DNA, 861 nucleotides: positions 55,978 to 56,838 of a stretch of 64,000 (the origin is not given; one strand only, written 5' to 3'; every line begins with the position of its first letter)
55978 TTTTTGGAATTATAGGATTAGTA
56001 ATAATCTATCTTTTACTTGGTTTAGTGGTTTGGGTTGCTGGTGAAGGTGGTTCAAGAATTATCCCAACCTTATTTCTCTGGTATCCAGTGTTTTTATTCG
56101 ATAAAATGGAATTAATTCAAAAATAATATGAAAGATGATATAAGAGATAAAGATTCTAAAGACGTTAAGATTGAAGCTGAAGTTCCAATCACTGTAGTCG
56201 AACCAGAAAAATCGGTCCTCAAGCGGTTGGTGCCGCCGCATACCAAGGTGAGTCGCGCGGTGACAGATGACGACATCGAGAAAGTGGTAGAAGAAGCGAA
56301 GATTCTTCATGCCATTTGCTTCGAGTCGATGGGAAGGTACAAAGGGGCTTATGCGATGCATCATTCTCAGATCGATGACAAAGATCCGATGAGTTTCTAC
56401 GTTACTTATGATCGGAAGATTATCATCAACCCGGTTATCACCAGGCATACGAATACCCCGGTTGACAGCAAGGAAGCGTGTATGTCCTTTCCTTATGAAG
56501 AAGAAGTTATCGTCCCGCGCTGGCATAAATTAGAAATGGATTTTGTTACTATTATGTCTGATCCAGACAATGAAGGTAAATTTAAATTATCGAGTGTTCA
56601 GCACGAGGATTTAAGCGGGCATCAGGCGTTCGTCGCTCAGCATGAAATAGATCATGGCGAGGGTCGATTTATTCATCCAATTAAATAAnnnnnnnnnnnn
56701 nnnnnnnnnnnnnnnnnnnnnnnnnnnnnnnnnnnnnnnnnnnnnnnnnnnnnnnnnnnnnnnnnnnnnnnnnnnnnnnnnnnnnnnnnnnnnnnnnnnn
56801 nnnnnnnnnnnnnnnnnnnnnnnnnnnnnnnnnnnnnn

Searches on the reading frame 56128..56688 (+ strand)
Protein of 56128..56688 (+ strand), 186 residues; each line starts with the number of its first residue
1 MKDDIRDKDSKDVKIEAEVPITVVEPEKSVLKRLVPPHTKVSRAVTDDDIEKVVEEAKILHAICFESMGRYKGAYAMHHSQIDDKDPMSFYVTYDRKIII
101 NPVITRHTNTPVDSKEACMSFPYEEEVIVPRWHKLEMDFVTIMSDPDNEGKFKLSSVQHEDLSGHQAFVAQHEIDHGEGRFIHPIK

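Call 100: search_protein_families(library=pfam, proteins=[window:56128-56688:+], max_evalue=0.001)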
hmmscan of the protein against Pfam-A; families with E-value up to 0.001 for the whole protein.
window:56128-56688:+ (186 aa): 1 family
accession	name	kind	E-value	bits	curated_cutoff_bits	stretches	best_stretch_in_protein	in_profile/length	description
PF01327.26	Pep_deformylase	-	5.2e-11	42.8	22.8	1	88-182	72-146/156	Polypeptide deformylase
